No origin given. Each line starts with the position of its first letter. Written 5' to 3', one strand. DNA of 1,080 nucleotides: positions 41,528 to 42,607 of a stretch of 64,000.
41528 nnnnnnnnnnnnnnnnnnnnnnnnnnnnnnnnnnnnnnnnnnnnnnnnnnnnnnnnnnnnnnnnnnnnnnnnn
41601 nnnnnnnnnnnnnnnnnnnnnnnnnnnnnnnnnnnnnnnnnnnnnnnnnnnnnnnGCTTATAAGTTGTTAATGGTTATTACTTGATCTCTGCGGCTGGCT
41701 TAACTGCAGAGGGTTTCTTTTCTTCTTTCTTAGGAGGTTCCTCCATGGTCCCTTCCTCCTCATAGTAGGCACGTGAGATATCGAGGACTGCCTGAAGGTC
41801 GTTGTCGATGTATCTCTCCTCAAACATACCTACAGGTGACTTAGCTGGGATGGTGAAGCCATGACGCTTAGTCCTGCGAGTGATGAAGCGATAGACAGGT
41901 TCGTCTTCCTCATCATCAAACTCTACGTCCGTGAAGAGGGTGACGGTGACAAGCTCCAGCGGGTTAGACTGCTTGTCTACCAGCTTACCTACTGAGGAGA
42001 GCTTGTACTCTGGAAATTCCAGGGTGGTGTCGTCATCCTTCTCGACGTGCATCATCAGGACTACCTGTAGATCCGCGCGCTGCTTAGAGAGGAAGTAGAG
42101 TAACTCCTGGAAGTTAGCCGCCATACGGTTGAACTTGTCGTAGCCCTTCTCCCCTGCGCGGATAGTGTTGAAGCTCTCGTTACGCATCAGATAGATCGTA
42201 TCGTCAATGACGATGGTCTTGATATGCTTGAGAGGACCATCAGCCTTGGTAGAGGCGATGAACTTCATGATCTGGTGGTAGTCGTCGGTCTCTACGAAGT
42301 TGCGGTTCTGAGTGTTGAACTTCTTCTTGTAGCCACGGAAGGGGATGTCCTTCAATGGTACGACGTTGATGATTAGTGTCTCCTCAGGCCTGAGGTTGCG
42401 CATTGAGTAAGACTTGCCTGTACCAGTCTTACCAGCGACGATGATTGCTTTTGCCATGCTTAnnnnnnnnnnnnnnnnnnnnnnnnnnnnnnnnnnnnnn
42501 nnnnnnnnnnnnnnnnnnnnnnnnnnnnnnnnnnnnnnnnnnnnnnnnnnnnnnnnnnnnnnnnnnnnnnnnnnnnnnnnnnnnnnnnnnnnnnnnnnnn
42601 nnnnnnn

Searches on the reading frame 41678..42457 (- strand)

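Call 12: search_protein_families(library=pfam, max_evalue=0.01, proteins=[window:41678-42457:-])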
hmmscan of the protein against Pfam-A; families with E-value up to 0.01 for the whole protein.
window:41678-42457:- (259 aa): 2 families
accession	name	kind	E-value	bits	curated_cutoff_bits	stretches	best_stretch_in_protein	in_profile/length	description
PF13479.12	AAA_24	-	7.3e-08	32.9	27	1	2-147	2-139/195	AAA domain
PF13401.12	AAA_22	-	0.0016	19.2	27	0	3-101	6-106/130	AAA domain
